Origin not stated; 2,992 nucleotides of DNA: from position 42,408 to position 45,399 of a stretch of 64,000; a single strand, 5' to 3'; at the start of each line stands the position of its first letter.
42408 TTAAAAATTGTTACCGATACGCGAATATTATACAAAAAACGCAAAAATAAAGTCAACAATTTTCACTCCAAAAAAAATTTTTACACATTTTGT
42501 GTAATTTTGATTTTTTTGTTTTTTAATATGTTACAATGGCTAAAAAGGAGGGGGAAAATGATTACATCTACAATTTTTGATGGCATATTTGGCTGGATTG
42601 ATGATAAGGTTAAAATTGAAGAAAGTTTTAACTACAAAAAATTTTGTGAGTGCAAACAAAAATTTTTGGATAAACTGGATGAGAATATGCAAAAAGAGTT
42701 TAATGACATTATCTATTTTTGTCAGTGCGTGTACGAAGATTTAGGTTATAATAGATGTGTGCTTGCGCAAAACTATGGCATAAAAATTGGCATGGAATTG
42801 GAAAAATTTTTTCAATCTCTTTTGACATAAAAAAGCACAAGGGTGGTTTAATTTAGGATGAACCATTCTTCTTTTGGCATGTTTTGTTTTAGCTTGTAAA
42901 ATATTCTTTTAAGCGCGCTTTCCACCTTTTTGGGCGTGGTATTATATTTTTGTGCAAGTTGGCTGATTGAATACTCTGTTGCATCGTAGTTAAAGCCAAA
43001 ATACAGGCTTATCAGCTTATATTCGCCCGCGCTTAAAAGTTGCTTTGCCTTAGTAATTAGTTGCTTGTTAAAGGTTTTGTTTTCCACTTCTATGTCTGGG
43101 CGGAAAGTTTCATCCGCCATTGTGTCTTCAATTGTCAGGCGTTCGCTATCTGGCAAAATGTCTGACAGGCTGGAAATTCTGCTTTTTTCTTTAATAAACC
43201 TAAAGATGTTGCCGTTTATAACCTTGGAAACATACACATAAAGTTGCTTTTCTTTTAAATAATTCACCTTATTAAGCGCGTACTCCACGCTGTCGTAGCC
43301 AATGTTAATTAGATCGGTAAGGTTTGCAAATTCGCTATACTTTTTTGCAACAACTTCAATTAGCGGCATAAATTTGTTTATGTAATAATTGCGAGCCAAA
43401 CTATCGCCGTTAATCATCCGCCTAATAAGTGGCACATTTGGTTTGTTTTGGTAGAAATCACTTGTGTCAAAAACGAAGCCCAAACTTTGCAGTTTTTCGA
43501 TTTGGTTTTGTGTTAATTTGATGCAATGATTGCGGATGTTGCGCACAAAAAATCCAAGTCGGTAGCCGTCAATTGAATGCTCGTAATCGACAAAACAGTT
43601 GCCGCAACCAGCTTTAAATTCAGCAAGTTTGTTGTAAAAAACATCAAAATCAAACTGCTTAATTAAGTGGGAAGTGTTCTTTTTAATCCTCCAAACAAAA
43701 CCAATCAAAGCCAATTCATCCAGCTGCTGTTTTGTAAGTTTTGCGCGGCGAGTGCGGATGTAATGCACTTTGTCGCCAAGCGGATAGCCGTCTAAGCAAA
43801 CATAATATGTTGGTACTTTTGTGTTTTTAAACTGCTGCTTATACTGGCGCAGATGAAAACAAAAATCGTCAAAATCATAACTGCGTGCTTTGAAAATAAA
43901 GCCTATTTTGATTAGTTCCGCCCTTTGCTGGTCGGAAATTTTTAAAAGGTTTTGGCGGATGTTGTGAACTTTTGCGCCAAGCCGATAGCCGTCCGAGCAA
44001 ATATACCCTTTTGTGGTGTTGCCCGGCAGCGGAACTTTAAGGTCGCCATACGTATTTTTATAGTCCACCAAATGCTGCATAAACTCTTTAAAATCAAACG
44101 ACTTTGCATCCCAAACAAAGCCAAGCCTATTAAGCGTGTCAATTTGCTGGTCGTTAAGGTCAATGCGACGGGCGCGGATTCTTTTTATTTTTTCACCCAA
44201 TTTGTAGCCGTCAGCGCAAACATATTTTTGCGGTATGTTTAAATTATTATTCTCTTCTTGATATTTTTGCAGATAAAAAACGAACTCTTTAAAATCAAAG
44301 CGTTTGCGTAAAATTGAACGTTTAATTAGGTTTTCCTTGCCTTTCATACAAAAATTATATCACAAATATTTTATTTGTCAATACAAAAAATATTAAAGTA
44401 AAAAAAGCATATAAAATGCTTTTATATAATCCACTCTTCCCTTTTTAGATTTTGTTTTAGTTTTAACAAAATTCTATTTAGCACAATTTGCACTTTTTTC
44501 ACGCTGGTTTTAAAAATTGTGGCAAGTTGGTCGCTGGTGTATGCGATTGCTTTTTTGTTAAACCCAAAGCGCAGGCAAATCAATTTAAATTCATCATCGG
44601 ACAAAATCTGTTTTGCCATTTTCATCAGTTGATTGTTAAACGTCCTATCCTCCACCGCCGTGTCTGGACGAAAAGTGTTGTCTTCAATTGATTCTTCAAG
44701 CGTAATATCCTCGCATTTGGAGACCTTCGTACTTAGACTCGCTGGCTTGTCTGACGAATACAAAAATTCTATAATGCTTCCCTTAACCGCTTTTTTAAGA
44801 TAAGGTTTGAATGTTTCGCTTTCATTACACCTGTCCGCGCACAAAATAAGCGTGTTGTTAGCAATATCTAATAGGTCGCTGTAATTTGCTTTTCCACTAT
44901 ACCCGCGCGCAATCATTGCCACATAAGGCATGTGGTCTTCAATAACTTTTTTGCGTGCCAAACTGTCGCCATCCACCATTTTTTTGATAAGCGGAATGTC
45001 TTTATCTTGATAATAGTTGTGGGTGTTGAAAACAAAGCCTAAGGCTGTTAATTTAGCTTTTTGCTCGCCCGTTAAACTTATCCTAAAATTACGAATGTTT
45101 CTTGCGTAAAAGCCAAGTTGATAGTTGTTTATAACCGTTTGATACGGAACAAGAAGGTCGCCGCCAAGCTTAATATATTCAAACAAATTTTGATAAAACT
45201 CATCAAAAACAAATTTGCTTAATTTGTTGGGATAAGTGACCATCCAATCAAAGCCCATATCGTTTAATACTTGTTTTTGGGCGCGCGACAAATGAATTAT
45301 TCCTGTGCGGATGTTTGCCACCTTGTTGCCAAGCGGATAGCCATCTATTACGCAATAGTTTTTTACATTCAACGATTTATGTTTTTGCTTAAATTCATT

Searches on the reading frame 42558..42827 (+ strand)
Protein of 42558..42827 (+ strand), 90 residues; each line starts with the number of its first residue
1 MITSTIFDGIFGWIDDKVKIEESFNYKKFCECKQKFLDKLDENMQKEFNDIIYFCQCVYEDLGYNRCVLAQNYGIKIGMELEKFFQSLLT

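Call 7: search_protein_families(library=pfam, proteins=[window:42558-42827:+], max_evalue=1)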
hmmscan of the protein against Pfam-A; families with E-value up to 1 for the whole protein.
window:42558-42827:+ (90 aa): 4 families
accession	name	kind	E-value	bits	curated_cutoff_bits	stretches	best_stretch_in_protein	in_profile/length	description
PF15597.11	Imm59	-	0.0062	17.4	26.9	1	15-47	50-82/100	Immunity protein 59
PF08821.16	CGGC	-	0.017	15.7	27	1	30-72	45-88/106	CGGC domain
PF05263.17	DUF722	-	0.099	13.3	29.8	1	16-83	55-122/134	Protein of unknown function (DUF722)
PF03980.19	Nnf1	-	0.19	12.5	23.7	1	31-52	5-26/110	Nnf1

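Call 9: search_protein_families(library=ncbifam, proteins=[window:42558-42827:+], max_evalue=1)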
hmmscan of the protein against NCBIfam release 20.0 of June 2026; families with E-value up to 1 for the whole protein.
window:42558-42827:+ (90 aa): 0 families

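Call 10: search_protein_families(library=phrogs, proteins=[window:42558-42827:+], max_evalue=1)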
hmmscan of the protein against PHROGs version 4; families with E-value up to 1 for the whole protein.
window:42558-42827:+ (90 aa): 0 families

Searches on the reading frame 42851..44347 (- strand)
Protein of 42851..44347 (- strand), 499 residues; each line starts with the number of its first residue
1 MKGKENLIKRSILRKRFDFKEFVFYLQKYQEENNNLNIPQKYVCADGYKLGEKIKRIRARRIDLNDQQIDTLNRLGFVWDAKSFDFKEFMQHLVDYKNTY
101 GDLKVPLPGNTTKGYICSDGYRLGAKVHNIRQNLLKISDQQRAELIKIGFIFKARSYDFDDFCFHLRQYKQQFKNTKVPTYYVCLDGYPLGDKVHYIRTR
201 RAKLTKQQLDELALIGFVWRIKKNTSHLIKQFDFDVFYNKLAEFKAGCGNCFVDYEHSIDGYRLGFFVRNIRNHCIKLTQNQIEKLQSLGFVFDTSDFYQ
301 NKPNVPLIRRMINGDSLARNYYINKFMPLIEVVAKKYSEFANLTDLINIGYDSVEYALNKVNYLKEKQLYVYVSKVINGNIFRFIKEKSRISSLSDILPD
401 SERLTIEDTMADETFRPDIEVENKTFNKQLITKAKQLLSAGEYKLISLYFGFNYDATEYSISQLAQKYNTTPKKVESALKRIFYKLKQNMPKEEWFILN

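Call 7: search_protein_families(library=pfam, proteins=[window:42851-44347:-], max_evalue=1)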
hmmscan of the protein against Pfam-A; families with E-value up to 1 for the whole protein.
window:42851-44347:- (499 aa): 3 families
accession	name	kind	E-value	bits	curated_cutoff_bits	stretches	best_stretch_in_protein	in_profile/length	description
PF03457.19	HA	-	6.7e-38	129.3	28.4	4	85-150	4-64/64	Helicase associated domain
PF18289.6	HU-CCDC81_euk_2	-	0.12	12.8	26.1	1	457-490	3-36/75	CCDC81 eukaryotic HU domain 2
PF01486.22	K-box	-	0.21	12.2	30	0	50-74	52-76/93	K-box region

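Call 9: search_protein_families(library=ncbifam, proteins=[window:42851-44347:-], max_evalue=1)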
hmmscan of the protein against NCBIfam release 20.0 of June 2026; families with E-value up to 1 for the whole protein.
window:42851-44347:- (499 aa): 21 families
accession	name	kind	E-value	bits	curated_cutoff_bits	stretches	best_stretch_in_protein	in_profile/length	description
TIGR02937.1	sigma70-ECF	superfamily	2.2e-11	43.7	42.9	1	318-490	2-165/165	sigma-70 family RNA polymerase sigma factor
TIGR02835.1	spore_sigmaE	equivalog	6e-11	42.2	348.6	1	306-492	41-232/234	RNA polymerase sporulation sigma factor SigE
NF006158.0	PRK08301.1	equivalog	3e-10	39.9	339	1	304-492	46-239/241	RNA polymerase sporulation sigma factor SigE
NF004471.0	PRK05803.1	subfamily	3.4e-09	36.3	252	1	307-492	40-230/235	RNA polymerase sporulation sigma factor SigK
TIGR02846.1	spore_sigmaK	equivalog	6.2e-08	32.4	298.65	1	304-488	35-224/227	RNA polymerase sporulation sigma factor SigK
TIGR02997.1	Sig70-cyanoRpoD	subfamily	2.3e-06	27.1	384.5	2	394-485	207-296/298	RNA polymerase sigma factor, RpoD/SigA family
TIGR02394.1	rpoS_proteo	equivalog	3.4e-06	26.8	378.7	2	380-491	165-275/285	RNA polymerase sigma factor RpoS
TIGR02393.1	RpoD_Cterm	equivalog_domain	4.1e-06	26.6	354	2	399-490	138-228/238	RNA polymerase sigma factor RpoD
NF004052.0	PRK05572.1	subfamily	2.2e-05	24.1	311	1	299-392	14-108/252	SigF/SigG family RNA polymerase sporulation sigma factor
TIGR02885.1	spore_sigF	equivalog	0.00036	20.5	321.45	1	307-392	1-87/231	RNA polymerase sporulation sigma factor SigF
NF006071.0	PRK08215.1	equivalog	0.0006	19.5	372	1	301-414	21-136/258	RNA polymerase sporulation sigma factor SigG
TIGR02980.1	SigBFG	subfamily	0.001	18.9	234.35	1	318-392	4-82/227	SigB/SigF/SigG family RNA polymerase sigma factor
NF005785.0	PRK07598.1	equivalog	0.0039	16.1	554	1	315-392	173-251/415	RNA polymerase sigma factor SigC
NF004566.0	PRK05901.2-4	equivalog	0.0046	16.2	531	1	317-390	192-266/448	RNA polymerase sigma factor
TIGR02850.1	spore_sigG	equivalog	0.0048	16.4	457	1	302-397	19-118/254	RNA polymerase sporulation sigma factor SigG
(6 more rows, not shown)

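Call 10: search_protein_families(library=phrogs, proteins=[window:42851-44347:-], max_evalue=1)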
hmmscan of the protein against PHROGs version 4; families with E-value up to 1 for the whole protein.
window:42851-44347:- (499 aa): 5 families
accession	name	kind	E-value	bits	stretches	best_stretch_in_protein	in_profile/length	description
phrog_351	-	transcription regulation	1.6e-10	41.3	1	267-493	449-729/928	RNA polymerase sigma factor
phrog_8996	-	unknown function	0.12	13.3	0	172-213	29-65/70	-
phrog_16369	-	unknown function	0.25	12.3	0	90-105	30-45/58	-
phrog_33237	-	unknown function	0.28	12.2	0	268-289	53-74/82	-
phrog_10451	-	unknown function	0.31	12.1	0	44-83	73-114/126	-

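Call 83: predict_structure(alignment_id=A6)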
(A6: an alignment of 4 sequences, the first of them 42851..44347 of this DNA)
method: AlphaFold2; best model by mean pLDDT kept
length: 499 residues; sequences in the alignment: 4
mean_pLDDT: 66.6   pTM: 0.32
mean pLDDT of the five models: 66.6, 65.3, 63.8, 63.4, 60.2
residues with pLDDT >= 90: 35; 70-90: 235; 50-70: 120; < 50: 109
segments of 3 or more residues with pLDDT < 50: 1-15, 109-113, 154-156, 220-227, 336-346, 360-369, 391-428, 453-457, 492-499
pLDDT, mean of each block of 10 residues (from residue 1): 34 57 91 76 82 81 81 77 72 88 65 63 79 67 79 60 89 78 71 70 67 73 47 88 90 78 79 69 90 82 70 69 61 49 49 53 46 51 55 34 24 26 40 71 72 50 80 83 76 42
secondary structure, 60 per line:
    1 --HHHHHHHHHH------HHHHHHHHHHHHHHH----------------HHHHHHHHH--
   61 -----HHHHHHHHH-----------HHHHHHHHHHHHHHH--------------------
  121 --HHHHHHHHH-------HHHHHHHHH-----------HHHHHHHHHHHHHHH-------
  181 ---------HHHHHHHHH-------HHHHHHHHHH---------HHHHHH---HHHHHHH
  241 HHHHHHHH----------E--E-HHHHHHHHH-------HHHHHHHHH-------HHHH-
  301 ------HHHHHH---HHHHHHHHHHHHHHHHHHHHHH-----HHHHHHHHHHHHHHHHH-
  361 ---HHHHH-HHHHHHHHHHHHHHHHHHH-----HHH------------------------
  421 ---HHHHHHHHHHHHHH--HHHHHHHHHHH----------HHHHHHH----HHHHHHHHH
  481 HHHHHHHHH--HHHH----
elements in order: H3-12 H19-33 H50-58 H66-74 H86-100 H123-131 H139-147 H159-173 H190-198 H206-215 H225-230 H234-248 H264-272 H280-288 H296-299 H307-312 H316-337 H343-359 H364-368 H370-388 H424-437 H440-450 H461-467 H472-489 H492-495

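Call 85: fold_search(model_id=the predicted structure, library=pdb)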
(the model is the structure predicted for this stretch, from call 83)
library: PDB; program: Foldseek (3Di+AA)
matches with E <= 10: 295; with E <= 0.001: 0
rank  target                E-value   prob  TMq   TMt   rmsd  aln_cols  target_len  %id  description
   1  4lk1_L                2.3e-02  0.41  0.14  0.13  32.6       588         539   13  Crystal Structure Analysis of the E.coli holoenzyme (released 2013-11-13)
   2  7p5x_AF               3.8e-02  0.77  0.14  0.21  29.4       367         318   14  Mycobacterial RNAP with transcriptional activator PafBC (released 2021-12-22)
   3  9a4r_A                4.2e-02  0.97  0.12  0.27  18.6       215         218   20  Integrative model of RPSH-RPOB by crosslinking MS and deep learning (released 2024-09-18)
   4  4oio_F                4.5e-02  0.75  0.14  0.19  27.7       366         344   15  Crystal structure of Thermus thermophilus pre-insertion substrate complex for de novo transcription initiation (released 2014-05-07)
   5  4llg_L                5.0e-02  0.33  0.13  0.13  33.5       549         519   12  Crystal Structure Analysis of the E.coli holoenzyme/Gp2 complex (released 2013-11-13)
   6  8to6_L                5.4e-02  0.44  0.13  0.14  31.5       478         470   14  Escherichia coli RNA polymerase unwinding intermediate (I1d) at the lambda PR promoter (released 2024-07-03)
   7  7mkj_L                5.4e-02  0.38  0.13  0.14  31.6       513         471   13  Cryo-EM structure of Escherichia coli RNA polymerase bound to T7A1 promoter DNA (released 2021-09-29)
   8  9a58_A                5.7e-02  0.57  0.14  0.18  26.3       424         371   11  Integrative model of SIGA-RPOC by crosslinking MS and deep learning (released 2024-09-18)
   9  8to1_L                5.7e-02  0.30  0.13  0.12  32.7       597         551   12  Escherichia coli RNA polymerase unwinding intermediate (I1a) at the lambda PR promoter (released 2024-07-03)
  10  4xlp_F                6.2e-02  0.75  0.14  0.19  26.6       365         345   14  Crystal structure of T.aquaticus transcription initiation complex containing upstream fork promoter (released 2015-09-23)
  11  5e18_F                6.5e-02  0.80  0.14  0.20  27.0       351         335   15  T. thermophilus transcription initiation complex having a YYY discriminator sequence and a nontemplate-strand length c (released 2016-03-09)
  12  8toe_L                6.5e-02  0.33  0.14  0.15  32.6       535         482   13  Escherichia coli RNA polymerase unwinding intermediate (I1c) at the lambda PR promoter (released 2024-07-03)
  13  9e87_F                6.8e-02  0.72  0.16  0.24  27.1       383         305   13  De Novo Mycobacterium tuberculosis transcription initiation pre-RPO promoter complex with open Beta' clamp (RNA Polyme (released 2025-10-01)
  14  4g7h_P                6.8e-02  0.69  0.14  0.20  27.9       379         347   14  Crystal structure of Thermus thermophilus transcription initiation complex (released 2012-10-31)
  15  8to8_L                6.8e-02  0.30  0.13  0.13  33.7       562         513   13  Escherichia coli RNA polymerase unwinding intermediate (I1b) at the lambda PR promoter (released 2024-07-03)
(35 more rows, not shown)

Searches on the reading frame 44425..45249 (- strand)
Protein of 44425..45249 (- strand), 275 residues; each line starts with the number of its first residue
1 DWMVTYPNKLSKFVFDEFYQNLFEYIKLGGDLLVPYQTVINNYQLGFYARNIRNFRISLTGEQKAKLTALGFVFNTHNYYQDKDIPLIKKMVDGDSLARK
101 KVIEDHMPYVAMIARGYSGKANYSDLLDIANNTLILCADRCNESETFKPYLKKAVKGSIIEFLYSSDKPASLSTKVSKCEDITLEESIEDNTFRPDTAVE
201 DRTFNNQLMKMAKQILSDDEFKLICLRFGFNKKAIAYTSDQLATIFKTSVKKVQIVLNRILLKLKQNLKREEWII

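Call 43: find_related_loci(query=A4, collection=genome_contigs, flank=6000)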
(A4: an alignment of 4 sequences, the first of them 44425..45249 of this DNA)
Query A4 (275 aa) in genome_contigs; peptide patterns used: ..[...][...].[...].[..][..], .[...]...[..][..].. (x = any residue, [..] = any of these).
182 stretches matched a pattern; 2 encode a relative of the query (tblastn E <= 1e-3); 2 distinct loci.
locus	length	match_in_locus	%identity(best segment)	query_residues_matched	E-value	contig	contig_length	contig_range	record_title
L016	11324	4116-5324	45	2-273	5e-70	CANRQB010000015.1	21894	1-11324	MAG: uncultured Clostridia bacterium isolate Lapin-017__bin20 genome assembly, contig: Lapin-017__NODE_1240_length_21894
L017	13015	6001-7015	37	2-273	7e-34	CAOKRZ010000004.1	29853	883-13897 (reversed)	MAG TPA_asm: uncultured Christensenella sp. isolate SRR17684621_bin.12_metawrap_v1.3_MAG genome assembly, contig: NODE.1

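Call 61: find_homologous_proteins(query=A4, max_evalue=0.00001)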
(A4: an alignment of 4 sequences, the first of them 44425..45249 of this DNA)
Query A4 (4 sequences): 4088 candidates shared short words with the query, none scored E <= 0.00001.

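Call 64: search_solved_structures(query=A4, max_evalue=0.01, show_alignments=1)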
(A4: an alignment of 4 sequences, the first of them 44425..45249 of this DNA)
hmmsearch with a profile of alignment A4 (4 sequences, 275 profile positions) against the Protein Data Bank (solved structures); distinct sequences matched with E-value up to 0.01: 65 (the best 60 are shown).
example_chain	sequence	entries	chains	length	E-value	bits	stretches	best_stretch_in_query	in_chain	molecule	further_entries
7l7b_F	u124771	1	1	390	8.2e-12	48.3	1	82-169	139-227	RNA polymerase sigma factor SigA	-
8gzg_F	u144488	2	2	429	1.6e-10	44.1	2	82-171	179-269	RNA polymerase sigma factor SigA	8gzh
4ljz_F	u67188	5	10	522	2.8e-10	43.3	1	86-169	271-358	RNA polymerase sigma factor RpoD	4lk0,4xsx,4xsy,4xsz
5vt0_L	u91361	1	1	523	2.8e-10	43.3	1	86-169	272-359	RNA polymerase sigma factor RpoD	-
8k59_F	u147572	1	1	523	2.8e-10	43.3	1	86-169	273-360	RNA polymerase sigma factor RpoD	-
8h3v_G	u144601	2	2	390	9.7e-10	41.5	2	95-172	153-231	RNA polymerase sigma factor SigA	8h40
7n4e_F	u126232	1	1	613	1.1e-09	41.4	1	86-169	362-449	RNA polymerase sigma factor RpoD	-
6p18_F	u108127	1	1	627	1.2e-09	41.2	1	86-169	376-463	RNA polymerase sigma factor RpoD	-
7xya_F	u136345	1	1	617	1.2e-09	41.2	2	95-169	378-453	RNA polymerase sigma factor RpoD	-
8ftd_L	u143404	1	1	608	1.6e-09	40.8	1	86-169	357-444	RNA polymerase sigma factor RpoD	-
6n61_F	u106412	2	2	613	1.6e-09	40.8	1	86-169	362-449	RNA polymerase sigma factor RpoD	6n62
4jk1_X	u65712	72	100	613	1.6e-09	40.8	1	86-169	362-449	Escherichia coli RNA polymerase sigma70 subunit | RNA polymerase sigma factor RpoD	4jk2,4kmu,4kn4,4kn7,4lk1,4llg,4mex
7bef_F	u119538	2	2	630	1.6e-09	40.8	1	86-169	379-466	RNA polymerase sigma factor RpoD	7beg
6n57_L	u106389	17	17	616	1.7e-09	40.7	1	86-169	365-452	RNA polymerase sigma factor RpoD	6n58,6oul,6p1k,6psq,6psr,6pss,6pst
6n60_F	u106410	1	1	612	1.7e-09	40.7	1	86-169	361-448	RNA polymerase sigma factor RpoD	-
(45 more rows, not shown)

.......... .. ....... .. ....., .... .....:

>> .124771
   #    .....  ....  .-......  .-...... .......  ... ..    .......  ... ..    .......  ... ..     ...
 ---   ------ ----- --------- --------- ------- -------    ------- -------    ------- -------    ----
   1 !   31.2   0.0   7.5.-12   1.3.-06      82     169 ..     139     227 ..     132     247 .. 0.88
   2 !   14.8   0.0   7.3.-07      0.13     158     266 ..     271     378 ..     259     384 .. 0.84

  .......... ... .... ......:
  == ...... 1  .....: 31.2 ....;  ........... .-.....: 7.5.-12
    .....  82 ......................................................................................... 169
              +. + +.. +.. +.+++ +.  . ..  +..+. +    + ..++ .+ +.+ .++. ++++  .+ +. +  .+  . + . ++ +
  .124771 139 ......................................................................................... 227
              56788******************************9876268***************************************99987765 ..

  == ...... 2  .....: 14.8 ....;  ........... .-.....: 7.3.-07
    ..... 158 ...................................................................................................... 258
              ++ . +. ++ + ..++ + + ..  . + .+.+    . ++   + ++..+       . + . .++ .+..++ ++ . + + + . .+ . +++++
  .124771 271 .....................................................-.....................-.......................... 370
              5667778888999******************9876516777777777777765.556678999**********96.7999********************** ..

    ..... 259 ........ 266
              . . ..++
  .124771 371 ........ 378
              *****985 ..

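Call 86: find_related_loci(query=A4, collection=viral_contigs, flank=5000)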
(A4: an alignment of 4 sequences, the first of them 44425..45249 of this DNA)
Query A4 (275 aa) in viral_contigs; peptide patterns used: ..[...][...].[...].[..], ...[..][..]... (x = any residue, [..] = any of these).
217 stretches matched a pattern, but none encodes a relative of the query by tblastn (E <= 1e-3).

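Call 87: find_related_loci(query=A4, collection=metagenome_contigs, flank=6000)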
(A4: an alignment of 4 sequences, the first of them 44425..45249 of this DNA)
Query A4 (275 aa) in metagenome_contigs; peptide patterns used: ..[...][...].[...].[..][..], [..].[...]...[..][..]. (x = any residue, [..] = any of these).
334 stretches matched a pattern, but none encodes a relative of the query by tblastn (E <= 1e-3).
